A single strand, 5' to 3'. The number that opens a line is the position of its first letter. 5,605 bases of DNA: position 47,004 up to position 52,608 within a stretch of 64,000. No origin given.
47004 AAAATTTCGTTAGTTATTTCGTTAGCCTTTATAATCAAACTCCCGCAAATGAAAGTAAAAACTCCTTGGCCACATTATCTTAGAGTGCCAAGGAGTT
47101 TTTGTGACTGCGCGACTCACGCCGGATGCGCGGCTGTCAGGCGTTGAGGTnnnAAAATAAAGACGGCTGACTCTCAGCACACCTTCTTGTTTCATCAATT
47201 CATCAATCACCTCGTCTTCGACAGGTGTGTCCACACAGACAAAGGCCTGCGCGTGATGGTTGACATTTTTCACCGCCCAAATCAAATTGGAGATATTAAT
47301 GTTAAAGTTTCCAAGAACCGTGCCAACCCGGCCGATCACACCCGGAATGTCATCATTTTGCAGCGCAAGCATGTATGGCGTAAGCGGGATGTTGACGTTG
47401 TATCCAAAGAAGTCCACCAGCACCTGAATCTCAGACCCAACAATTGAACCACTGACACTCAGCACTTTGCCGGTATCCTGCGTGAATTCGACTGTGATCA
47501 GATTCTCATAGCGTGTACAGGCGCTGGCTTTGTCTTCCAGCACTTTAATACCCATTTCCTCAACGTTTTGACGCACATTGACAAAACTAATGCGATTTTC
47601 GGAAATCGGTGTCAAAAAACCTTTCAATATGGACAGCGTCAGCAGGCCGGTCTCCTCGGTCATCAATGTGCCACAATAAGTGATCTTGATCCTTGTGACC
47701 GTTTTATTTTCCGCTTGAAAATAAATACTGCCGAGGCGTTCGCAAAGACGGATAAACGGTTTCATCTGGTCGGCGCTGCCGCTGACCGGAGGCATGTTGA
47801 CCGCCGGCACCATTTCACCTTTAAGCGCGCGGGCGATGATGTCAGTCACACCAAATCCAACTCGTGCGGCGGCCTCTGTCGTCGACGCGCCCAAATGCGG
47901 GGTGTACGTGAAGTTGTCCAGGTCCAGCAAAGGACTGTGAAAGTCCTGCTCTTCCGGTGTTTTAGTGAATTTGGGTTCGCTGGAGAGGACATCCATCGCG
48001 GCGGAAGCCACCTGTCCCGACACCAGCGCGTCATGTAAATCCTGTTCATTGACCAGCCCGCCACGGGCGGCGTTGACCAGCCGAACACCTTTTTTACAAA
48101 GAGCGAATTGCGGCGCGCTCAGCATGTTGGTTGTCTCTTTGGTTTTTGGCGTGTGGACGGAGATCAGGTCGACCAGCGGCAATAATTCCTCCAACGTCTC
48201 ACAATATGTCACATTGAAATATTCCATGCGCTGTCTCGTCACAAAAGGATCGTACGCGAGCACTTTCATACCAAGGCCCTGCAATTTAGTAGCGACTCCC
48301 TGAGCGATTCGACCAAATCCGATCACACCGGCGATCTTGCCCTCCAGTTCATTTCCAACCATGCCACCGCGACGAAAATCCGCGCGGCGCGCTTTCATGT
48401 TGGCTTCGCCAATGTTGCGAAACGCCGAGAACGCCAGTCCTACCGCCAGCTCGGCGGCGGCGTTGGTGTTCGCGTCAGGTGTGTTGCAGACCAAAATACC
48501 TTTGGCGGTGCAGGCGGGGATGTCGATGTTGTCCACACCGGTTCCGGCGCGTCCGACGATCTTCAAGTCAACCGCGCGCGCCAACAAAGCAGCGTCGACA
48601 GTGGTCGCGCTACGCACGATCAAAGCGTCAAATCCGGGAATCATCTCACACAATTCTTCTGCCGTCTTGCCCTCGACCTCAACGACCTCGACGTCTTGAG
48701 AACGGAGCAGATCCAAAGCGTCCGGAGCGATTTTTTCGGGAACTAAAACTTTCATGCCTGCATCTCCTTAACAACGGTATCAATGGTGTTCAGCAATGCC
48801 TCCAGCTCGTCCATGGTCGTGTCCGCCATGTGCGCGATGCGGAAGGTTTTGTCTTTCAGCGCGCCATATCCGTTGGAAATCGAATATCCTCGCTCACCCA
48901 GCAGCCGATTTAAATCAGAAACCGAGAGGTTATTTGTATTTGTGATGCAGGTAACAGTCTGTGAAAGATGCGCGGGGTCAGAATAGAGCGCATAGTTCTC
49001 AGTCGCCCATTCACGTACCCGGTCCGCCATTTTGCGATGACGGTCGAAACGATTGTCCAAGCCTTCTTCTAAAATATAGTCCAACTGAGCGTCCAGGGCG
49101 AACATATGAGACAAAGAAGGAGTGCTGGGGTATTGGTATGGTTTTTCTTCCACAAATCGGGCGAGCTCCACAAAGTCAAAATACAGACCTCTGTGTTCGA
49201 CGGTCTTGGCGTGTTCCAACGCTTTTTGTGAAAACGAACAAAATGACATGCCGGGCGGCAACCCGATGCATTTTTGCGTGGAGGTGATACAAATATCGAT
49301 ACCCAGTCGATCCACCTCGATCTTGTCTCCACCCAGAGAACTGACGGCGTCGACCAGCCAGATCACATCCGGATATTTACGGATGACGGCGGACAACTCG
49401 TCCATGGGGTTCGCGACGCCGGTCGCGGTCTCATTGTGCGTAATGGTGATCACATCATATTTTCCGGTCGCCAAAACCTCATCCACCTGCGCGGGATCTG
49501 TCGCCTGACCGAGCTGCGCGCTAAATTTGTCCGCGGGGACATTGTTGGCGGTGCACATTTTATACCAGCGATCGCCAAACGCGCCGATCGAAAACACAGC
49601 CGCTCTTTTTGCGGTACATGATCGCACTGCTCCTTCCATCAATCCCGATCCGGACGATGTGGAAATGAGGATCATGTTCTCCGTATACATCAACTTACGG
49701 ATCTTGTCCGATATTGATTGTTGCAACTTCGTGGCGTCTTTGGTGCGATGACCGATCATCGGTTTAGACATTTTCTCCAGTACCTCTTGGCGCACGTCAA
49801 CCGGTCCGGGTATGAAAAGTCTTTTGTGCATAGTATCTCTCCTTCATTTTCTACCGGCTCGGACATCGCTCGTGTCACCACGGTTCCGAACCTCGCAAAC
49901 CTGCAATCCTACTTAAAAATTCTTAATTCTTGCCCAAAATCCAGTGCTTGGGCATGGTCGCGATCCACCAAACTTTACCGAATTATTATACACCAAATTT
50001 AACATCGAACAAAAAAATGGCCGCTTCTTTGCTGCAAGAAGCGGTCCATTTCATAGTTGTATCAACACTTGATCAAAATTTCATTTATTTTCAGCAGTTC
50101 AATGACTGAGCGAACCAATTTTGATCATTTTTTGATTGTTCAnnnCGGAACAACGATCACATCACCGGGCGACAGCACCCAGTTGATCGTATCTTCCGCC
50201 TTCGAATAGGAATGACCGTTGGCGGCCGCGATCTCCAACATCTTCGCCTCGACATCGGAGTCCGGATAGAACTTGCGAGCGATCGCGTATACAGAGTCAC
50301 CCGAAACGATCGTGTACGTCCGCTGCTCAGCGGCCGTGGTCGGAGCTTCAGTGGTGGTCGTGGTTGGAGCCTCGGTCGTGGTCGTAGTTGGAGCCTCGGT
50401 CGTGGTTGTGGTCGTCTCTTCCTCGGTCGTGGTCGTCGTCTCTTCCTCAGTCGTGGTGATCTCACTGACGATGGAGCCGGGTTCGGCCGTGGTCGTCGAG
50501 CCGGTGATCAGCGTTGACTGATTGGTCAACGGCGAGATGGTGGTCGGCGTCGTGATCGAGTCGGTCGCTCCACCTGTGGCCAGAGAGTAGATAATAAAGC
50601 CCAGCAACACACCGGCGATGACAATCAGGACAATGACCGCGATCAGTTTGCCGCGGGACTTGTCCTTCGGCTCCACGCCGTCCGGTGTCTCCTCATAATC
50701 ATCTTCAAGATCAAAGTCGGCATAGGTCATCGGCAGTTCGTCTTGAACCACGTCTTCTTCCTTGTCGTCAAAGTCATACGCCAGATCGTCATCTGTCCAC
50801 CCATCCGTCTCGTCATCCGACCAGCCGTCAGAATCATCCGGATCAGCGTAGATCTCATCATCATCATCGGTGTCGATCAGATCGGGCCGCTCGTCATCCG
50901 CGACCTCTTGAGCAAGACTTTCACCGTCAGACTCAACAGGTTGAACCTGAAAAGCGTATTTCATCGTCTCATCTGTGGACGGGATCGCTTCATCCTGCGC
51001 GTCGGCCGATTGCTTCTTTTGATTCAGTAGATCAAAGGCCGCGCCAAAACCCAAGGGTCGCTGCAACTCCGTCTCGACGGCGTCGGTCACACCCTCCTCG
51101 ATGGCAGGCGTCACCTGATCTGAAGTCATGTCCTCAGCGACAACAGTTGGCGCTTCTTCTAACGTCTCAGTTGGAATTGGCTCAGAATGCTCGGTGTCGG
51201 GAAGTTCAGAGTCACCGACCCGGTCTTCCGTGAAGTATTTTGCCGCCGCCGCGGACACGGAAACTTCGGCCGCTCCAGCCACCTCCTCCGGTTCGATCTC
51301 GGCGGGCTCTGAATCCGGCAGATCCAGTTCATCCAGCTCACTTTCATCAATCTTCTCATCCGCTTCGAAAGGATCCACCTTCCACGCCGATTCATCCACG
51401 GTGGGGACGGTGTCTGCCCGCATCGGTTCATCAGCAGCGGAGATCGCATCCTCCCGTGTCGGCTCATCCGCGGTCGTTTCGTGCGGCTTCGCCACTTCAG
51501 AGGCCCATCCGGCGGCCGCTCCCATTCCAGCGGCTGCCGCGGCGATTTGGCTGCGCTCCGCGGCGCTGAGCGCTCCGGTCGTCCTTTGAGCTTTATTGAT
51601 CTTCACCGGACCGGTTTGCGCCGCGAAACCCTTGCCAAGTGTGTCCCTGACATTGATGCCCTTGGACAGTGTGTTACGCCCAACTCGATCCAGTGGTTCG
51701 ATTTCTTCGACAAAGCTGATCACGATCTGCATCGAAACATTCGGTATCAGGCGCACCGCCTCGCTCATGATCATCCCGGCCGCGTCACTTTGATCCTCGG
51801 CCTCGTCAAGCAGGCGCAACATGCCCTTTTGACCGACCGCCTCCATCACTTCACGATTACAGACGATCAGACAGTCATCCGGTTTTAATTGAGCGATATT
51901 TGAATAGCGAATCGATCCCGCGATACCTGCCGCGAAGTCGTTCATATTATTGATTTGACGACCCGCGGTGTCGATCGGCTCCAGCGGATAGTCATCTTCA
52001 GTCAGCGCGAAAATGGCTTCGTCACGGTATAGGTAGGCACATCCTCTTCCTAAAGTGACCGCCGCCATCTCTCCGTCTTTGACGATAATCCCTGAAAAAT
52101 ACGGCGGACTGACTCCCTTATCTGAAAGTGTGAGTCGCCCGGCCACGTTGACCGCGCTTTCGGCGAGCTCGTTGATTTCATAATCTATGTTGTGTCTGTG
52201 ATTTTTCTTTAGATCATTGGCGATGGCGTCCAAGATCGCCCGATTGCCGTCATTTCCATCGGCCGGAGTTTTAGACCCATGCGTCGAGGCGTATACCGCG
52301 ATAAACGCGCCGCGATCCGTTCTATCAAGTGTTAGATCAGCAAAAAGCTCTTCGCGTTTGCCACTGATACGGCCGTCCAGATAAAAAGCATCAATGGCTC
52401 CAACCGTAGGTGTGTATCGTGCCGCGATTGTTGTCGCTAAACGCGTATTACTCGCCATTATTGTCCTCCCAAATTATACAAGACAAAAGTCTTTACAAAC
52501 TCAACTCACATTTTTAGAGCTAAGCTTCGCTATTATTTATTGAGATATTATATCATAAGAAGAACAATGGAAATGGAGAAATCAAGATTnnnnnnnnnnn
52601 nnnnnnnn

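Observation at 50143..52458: Transmembrane protein combining a catalytically degenerate PP2C-like domain (inside) with a Thr-rich stalk and LysM (outside)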

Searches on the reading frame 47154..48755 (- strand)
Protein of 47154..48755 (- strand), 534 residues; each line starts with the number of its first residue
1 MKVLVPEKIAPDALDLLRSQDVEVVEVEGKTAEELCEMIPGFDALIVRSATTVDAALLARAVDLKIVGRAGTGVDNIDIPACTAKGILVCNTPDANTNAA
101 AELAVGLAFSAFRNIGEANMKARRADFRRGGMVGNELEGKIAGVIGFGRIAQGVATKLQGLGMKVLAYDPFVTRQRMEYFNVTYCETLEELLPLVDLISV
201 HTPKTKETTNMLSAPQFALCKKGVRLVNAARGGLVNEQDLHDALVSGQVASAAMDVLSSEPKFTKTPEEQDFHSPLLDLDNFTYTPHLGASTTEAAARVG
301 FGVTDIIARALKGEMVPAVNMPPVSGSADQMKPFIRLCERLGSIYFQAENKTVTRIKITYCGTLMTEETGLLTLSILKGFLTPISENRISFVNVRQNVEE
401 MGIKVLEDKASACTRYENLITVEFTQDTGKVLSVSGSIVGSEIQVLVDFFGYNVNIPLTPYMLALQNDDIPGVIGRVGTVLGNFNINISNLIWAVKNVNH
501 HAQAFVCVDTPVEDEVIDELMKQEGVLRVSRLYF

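Call 78: search_protein_families(library=pfam, proteins=[window:47154-48755:-], max_evalue=0.00001)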
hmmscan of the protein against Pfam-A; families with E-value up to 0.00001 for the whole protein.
window:47154-48755:- (534 aa): 3 families
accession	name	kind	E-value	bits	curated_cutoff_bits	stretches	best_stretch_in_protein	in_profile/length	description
PF02826.25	2-Hacid_dh_C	-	1.1e-49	168.6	25.1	1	106-289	2-178/178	D-isomer specific 2-hydroxyacid dehydrogenase, NAD binding domain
PF00389.36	2-Hacid_dh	-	3.1e-33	114.7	24.6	1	3-316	1-129/134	D-isomer specific 2-hydroxyacid dehydrogenase, catalytic domain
PF19304.4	PGDH_inter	-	4.3e-24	85.3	27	1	330-444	1-113/119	D-3-phosphoglycerate dehydrogenase intervening domain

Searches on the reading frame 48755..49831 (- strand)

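Call 78: search_protein_families(library=pfam, proteins=[window:48755-49831:-], max_evalue=0.00001)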
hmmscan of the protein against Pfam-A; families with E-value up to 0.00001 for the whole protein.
window:48755-49831:- (359 aa): 1 family
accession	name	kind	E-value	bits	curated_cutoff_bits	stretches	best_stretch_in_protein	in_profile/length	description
PF00266.25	Aminotran_5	-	1.4e-28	100.3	21.5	1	25-345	33-370/371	Aminotransferase class-V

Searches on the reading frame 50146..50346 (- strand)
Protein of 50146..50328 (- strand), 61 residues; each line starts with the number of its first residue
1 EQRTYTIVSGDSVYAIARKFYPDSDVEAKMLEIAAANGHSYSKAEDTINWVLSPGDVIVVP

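Call 6: search_protein_families(library=pfam, proteins=[window:50146-50328:-], max_evalue=10)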
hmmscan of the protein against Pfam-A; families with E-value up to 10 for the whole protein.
seq(61 aa): 2 families
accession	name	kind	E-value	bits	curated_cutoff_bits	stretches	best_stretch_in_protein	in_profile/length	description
PF01476.26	LysM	-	8.4e-06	26.1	20.9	1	5-61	1-43/43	LysM domain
PF23473.1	LysM3_LYK4_5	-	0.011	16.3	29.3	1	4-37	4-31/48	LYK4/5 LysM3 domain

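Call 79: predict_structure(alignment_id=A4)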
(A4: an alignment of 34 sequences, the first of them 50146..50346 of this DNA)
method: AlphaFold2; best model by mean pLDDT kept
length: 67 residues; sequences in the alignment: 34
mean_pLDDT: 87.6   pTM: 0.71
mean pLDDT of the five models: 87.6, 85.4, 85.3, 84.0, 81.7
residues with pLDDT >= 90: 49; 70-90: 12; 50-70: 2; < 50: 4
segments of 3 or more residues with pLDDT < 50: 1-4
pLDDT, mean of each block of 10 residues (from residue 1): 63 92 93 94 92 90 92
secondary structure, 60 per line:
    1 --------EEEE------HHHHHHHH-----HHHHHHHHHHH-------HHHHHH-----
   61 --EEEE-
elements in order: E9-12 H19-26 H32-42 H50-55 E63-66

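Call 81: fold_search(model_id=the predicted structure, library=pdb)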
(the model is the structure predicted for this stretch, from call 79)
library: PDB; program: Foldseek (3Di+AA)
matches with E <= 10: 82; with E <= 0.001: 0
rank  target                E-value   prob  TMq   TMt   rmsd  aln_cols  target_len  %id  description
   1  5c8o                  1.7e-02  1.00  0.59  0.28   2.3        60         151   32  Crystal structure of MoCVNH3 variant (Mo0v) (released 2015-08-12)
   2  4uz2_D                2.1e-02  1.00  0.57  0.41   2.5        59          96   30  Crystal structure of the N-terminal LysM domains from the putative NlpC/P60 D,L endopeptidase from T. thermophilus (released 2015-01-14)
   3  2l9y_MODEL_1_A        2.1e-02  1.00  0.57  0.25   2.5        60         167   33  Solution structure of the MoCVNH-LysM module from the rice blast fungus Magnaporthe oryzae protein (MGG_03307) (released 2011-03-23)
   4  4uz2_B                3.0e-02  1.00  0.59  0.41   2.4        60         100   32  Crystal structure of the N-terminal LysM domains from the putative NlpC/P60 D,L endopeptidase from T. thermophilus (released 2015-01-14)
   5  7aeb_M                3.0e-02  1.00  0.60  0.20   3.0        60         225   25  Cryo-EM structure of an extracellular contractile injection system in marine bacterium Algoriphagus machipongonensis,  (released 2022-02-16)
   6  4uz3_B                3.8e-02  1.00  0.59  0.43   2.3        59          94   30  Crystal structure of the N-terminal LysM domains from the putative NlpC/P60 D,L endopeptidase from T. thermophilus bou (released 2015-01-14)
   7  4uz2_C                3.8e-02  1.00  0.57  0.40   2.5        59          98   30  Crystal structure of the N-terminal LysM domains from the putative NlpC/P60 D,L endopeptidase from T. thermophilus (released 2015-01-14)
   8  4xcm_B                3.8e-02  0.99  0.55  0.19   2.8        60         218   25  Crystal structure of the putative NlpC/P60 D,L endopeptidase from T. thermophilus (released 2015-01-14)
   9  4uz2_A                5.3e-02  1.00  0.59  0.41   2.3        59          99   30  Crystal structure of the N-terminal LysM domains from the putative NlpC/P60 D,L endopeptidase from T. thermophilus (released 2015-01-14)
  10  4uz3_C                5.3e-02  0.99  0.56  0.78   2.9        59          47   32  Crystal structure of the N-terminal LysM domains from the putative NlpC/P60 D,L endopeptidase from T. thermophilus bou (released 2015-01-14)
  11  5ylg_C                5.3e-02  0.99  0.54  0.74   2.9        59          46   27  Crystal Structure of LysM domain from pteris ryukyuensis chitinase A (released 2018-10-24)
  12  6q40_A                6.6e-02  1.00  0.64  0.55   2.5        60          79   25  A secreted LysM effector of the wheat pathogen Zymoseptoria tritici protects the fungal hyphae against chitinase hydro (released 2019-10-16)
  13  7b5h_AK               7.0e-02  0.99  0.61  0.19   2.9        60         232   20  Cryo-EM structure of the contractile injection system base plate from Anabaena PCC7120 (released 2022-02-23)
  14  2mpw_MODEL_1_A        7.0e-02  0.92  0.52  0.33   3.6        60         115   23  Solution structure of the LysM region of the E. coli Intimin periplasmic domain (released 2014-11-12)
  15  4pxv_A                8.1e-02  0.98  0.56  0.76   2.8        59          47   29  Crystal Structure of LysM domain from pteris ryukyuensis chitinase A (released 2015-03-25)
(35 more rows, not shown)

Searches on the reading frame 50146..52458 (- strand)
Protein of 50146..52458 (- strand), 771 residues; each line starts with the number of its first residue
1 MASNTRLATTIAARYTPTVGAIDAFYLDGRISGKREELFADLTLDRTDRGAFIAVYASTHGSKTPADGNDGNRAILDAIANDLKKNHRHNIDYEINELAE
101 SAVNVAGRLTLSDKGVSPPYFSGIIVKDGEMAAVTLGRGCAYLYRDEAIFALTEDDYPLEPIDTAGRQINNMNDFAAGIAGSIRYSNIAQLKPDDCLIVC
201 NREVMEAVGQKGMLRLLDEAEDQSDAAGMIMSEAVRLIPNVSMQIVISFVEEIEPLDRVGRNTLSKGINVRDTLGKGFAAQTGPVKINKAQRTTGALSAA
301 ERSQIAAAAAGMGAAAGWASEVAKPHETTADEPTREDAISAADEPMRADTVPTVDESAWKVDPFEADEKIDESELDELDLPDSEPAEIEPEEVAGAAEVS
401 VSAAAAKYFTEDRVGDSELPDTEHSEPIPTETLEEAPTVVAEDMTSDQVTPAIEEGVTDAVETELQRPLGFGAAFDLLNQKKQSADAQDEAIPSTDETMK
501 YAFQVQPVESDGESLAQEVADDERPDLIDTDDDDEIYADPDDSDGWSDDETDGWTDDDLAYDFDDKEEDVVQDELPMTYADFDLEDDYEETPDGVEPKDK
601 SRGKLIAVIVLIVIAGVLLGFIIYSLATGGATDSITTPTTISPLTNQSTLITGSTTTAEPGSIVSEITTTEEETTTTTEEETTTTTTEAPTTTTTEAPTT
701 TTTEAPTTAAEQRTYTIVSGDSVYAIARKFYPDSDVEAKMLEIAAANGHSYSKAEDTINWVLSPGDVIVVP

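Call 4: search_protein_families(library=pfam, proteins=[window:50146-52458:-], max_evalue=10)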
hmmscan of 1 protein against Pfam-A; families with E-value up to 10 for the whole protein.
window:50146-52458:- (771 aa): 4 families
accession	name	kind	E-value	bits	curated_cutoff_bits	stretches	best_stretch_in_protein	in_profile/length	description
PF01456.22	Mucin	-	0.0013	19.1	34.7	1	636-708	35-112/143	Mucin-like glycoprotein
PF01476.26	LysM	-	0.0027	18.1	20.9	1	715-771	1-43/43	LysM domain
PF05961.16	Chordopox_A13L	-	0.017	15.8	24.1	1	606-653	2-49/69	Chordopoxvirus A13L protein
PF20077.4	CcmD_alt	-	0.25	11.8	23.5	1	600-626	27-51/61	CcmD family protein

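Call 5: search_protein_families(library=ncbifam, proteins=[window:50146-52458:-], max_evalue=10)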
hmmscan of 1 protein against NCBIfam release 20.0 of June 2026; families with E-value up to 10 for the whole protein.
window:50146-52458:- (771 aa): 8 families
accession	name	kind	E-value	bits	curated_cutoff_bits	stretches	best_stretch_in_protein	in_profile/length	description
NF008399.0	PRK11198.1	equivalog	0.0056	17.1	134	1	704-750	87-130/149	peptidoglycan-binding protein LysM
NF042931.1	SAG1386_EF1546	equivalog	0.04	14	80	1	608-729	35-126/158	SAG1386/EF1546 family surface-associated protein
NF002126.0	PRK00964.1-4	subfamily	0.042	13.4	161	1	195-262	72-139/186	tetrahydromethanopterin S-methyltransferase subunit A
NF010654.0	PRK14053.1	equivalog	0.11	12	279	1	198-305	69-176/197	methyltransferase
NF040945.1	CCC_membrane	equivalog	0.15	12.4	65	1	587-635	40-87/99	CCC motif membrane protein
NF038218.1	IcmG_DotF_IVB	equivalog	0.82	9.3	200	0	561-675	11-100/266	type IVB secretion system protein IcmG/DotF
NF033647.1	adhesin_LEA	equivalog_domain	2.4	6.9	200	1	613-715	23-123/656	LEA family epithelial adhesin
NF050804.1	CellDivDipMCaul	equivalog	5.2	5.7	900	1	655-730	241-326/634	cell division endopeptidase DipM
